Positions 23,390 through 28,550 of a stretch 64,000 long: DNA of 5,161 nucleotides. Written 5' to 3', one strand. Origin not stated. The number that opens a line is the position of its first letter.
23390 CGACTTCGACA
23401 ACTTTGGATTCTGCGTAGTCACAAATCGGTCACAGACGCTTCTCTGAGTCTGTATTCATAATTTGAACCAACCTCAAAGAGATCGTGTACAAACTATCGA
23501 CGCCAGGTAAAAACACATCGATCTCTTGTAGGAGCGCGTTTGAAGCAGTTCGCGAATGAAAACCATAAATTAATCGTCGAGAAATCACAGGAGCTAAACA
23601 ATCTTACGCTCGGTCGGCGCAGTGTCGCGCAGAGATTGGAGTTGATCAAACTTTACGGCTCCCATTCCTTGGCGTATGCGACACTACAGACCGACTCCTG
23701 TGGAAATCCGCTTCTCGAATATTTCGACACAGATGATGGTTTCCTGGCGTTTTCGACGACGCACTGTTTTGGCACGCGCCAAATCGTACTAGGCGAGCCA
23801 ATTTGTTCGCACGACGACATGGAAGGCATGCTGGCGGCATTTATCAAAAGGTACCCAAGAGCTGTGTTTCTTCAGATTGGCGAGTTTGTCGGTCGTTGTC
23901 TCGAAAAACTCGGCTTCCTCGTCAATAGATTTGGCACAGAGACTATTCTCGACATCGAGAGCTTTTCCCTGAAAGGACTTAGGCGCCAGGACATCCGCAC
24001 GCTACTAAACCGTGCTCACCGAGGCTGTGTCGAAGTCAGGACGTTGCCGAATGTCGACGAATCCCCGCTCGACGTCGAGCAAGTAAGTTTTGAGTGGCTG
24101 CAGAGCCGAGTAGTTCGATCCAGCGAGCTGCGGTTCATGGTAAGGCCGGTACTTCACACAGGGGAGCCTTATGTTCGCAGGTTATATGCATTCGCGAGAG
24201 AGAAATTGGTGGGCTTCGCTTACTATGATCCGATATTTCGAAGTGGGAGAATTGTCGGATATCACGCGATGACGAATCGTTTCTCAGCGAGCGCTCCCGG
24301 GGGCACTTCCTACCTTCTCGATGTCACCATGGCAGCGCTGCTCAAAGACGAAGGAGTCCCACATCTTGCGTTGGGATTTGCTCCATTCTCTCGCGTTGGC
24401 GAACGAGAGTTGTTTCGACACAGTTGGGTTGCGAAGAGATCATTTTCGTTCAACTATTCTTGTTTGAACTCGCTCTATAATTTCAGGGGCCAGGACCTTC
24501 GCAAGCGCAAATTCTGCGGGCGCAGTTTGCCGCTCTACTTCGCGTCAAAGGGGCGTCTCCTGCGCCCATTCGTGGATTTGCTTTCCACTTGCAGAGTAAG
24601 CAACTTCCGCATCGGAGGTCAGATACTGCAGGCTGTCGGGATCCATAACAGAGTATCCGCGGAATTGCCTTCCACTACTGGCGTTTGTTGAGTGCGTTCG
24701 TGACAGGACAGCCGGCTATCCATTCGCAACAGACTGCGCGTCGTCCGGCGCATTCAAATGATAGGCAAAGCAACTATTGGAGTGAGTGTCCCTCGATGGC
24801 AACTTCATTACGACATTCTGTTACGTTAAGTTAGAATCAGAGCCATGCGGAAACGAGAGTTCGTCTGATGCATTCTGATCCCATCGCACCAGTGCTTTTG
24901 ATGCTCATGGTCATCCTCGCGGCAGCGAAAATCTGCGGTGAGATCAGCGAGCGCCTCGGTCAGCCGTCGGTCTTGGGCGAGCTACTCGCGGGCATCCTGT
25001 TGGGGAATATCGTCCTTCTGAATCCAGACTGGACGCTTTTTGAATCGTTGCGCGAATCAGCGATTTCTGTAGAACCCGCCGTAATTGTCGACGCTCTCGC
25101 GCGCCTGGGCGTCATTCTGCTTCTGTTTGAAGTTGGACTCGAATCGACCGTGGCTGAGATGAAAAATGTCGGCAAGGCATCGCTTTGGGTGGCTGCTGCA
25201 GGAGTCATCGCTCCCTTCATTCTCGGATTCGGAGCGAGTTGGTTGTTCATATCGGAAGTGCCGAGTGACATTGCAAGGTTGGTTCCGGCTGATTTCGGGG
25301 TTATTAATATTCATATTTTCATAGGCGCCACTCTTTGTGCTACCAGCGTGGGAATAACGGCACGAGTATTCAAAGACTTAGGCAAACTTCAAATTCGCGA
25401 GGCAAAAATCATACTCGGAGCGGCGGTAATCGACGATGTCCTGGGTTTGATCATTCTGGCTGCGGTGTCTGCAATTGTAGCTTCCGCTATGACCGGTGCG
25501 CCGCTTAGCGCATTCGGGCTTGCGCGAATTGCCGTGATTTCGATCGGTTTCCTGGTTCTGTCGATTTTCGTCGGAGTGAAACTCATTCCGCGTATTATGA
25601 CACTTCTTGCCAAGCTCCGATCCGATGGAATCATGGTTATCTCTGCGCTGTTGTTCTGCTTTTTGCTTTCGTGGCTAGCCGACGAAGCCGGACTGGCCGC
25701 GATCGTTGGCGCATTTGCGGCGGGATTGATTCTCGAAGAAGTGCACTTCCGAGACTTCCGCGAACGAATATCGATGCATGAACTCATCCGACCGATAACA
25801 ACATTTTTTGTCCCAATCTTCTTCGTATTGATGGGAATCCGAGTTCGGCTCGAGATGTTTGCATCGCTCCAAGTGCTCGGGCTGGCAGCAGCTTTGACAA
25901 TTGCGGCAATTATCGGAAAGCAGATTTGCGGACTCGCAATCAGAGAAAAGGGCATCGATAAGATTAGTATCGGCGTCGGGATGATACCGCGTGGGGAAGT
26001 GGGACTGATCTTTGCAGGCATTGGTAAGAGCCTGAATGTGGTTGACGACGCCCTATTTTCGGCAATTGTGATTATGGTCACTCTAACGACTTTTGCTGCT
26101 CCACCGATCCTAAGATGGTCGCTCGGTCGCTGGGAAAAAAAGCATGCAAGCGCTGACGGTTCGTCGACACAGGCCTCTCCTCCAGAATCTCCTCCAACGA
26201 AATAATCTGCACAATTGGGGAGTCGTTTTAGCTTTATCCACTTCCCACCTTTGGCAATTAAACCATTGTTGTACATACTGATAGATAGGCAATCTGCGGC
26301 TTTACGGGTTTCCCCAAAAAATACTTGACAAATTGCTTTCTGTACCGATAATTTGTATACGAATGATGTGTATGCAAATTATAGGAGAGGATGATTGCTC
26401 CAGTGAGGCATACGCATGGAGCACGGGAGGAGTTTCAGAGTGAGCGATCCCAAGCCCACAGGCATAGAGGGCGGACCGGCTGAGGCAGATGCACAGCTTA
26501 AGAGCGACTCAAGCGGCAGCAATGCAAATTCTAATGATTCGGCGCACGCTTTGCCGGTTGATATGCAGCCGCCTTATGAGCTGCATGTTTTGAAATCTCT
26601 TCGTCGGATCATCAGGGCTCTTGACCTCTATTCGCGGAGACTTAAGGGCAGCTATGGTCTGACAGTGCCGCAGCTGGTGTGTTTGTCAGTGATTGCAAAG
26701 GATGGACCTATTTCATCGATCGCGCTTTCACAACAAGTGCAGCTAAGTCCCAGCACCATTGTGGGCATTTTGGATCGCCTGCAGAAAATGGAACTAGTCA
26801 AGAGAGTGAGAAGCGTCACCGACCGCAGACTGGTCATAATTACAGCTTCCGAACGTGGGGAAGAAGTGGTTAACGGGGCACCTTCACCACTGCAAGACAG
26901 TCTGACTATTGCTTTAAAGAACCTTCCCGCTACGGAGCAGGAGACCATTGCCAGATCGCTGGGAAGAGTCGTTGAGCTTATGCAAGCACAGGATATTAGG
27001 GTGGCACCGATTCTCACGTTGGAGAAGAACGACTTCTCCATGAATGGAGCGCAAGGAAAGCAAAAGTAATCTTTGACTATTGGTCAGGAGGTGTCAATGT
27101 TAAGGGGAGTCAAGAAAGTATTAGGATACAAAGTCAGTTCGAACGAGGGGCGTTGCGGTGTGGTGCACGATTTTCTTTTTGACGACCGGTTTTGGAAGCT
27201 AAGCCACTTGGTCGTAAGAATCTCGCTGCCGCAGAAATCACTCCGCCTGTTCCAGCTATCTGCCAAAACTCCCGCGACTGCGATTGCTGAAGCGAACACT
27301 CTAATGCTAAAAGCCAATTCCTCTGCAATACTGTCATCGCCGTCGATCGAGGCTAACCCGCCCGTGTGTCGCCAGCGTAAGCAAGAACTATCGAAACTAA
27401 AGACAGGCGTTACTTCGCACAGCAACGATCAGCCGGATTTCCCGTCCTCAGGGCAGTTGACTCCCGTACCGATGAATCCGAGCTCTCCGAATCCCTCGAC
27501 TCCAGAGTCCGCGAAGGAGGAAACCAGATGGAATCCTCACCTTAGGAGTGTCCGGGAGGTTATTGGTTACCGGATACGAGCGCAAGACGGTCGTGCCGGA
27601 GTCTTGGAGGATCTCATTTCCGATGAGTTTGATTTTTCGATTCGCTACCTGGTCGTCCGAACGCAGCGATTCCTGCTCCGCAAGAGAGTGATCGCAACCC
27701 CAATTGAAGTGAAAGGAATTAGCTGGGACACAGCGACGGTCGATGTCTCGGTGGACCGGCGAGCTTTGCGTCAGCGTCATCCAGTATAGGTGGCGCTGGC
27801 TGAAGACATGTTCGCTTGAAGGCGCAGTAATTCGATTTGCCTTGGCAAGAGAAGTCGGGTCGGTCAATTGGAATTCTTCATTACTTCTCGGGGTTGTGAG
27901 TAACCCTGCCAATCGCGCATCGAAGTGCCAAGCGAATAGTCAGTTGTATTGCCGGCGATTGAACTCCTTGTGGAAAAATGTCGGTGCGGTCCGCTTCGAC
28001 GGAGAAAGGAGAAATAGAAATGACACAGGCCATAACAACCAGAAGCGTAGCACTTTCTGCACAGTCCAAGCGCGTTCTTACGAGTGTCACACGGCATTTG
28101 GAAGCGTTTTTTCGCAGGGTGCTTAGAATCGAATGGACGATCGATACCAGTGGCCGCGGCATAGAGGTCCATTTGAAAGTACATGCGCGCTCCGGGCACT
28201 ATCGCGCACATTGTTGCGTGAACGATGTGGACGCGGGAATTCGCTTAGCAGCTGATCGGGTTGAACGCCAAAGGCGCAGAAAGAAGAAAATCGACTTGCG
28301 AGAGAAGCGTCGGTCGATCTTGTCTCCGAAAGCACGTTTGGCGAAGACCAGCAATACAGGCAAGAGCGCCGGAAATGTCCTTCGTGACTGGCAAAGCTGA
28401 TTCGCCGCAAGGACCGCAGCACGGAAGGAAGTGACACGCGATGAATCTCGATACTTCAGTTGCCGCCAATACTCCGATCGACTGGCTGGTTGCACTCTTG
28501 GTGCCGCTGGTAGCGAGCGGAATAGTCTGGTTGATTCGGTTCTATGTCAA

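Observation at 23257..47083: Three identical-length (178-bp) direct repeats partition 24 kb into discrete osmo-stress, metal-resistance and defence/mobile modules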

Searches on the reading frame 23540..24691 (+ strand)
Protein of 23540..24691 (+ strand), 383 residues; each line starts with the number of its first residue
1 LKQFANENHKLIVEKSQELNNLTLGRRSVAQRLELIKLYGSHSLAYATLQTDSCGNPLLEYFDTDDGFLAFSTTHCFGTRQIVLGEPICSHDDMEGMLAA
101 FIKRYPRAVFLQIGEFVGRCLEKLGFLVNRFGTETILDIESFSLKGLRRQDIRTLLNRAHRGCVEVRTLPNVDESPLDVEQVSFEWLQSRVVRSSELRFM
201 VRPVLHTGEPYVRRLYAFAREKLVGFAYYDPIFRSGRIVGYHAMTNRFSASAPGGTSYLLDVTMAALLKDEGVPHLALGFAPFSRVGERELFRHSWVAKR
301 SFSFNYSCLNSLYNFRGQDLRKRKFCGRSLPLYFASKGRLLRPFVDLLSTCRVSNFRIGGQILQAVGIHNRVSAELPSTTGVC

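Call 13: search_protein_families(library=pfam, proteins=[window:23540-24691:+])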
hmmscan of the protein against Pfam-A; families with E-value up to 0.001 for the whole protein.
window:23540-24691:+ (383 aa): 1 family
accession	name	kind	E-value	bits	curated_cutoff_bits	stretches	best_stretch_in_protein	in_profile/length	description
PF09924.15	LPG_synthase_C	-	2.8e-39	135.4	27.5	1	35-335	3-297/298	Phosphatidylglycerol lysyltransferase, C-terminal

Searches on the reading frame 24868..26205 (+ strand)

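Call 13: search_protein_families(library=pfam, proteins=[window:24868-26205:+])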
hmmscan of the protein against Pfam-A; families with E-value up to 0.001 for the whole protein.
window:24868-26205:+ (445 aa): 1 family
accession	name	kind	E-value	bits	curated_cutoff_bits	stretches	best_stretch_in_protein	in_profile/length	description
PF00999.27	Na_H_Exchanger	-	1.9e-58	198.5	26.2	1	20-417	4-371/375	Sodium/hydrogen exchanger, transmembrane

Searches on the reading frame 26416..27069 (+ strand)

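Call 13: search_protein_families(library=pfam, proteins=[window:26416-27069:+])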
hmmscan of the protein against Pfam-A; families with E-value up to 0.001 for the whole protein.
window:26416-27069:+ (217 aa): 6 families
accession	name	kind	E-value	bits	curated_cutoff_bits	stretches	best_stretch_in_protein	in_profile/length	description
PF01047.28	MarR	-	2.6e-13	50.1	24.6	1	82-140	1-59/59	MarR family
PF22381.2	Staph_reg_Sar_Rot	-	3.4e-12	46.7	27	1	76-153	6-83/85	Transcriptional regulator SarA/Rot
PF12802.13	MarR_2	-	7.3e-10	39.3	27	1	80-138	1-60/61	MarR family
PF13463.12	HTH_27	-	7.2e-06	26.6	22.2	1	84-148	3-68/68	Winged helix DNA-binding domain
PF18552.7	PheRS_DBD1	-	0.00014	22.1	26.2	1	90-130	10-51/59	PheRS DNA binding domain 1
PF13412.12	HTH_24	-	0.00046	20.1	21.9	1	90-129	9-48/48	Winged helix-turn-helix DNA-binding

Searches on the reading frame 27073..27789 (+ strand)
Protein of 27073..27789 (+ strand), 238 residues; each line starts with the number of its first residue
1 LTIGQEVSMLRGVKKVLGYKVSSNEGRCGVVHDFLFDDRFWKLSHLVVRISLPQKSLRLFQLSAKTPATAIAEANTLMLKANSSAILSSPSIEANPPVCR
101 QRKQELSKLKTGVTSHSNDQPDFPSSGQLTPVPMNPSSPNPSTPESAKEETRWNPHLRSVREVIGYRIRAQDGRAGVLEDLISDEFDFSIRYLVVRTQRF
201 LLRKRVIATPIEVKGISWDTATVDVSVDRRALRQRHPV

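Call 14: search_protein_families(library=pfam, proteins=[window:27073-27789:+])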
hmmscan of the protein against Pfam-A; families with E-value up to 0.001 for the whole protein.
window:27073-27789:+ (238 aa): 0 families

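Call 94: search_protein_families(library=ncbifam, proteins=[window:27073-27789:+], max_evalue=0.01)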
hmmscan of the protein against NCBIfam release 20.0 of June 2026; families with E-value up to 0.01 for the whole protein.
window:27073-27789:+ (238 aa): 0 families

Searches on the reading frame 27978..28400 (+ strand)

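Call 14: search_protein_families(library=pfam, proteins=[window:27978-28400:+])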
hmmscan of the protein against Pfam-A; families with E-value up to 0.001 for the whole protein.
window:27978-28400:+ (140 aa): 1 family
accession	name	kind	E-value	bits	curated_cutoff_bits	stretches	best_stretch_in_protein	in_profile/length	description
PF02482.25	Ribosomal_S30AE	-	6.3e-05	24.1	23.7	1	19-103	3-84/88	Sigma 54 modulation protein / S30EA ribosomal protein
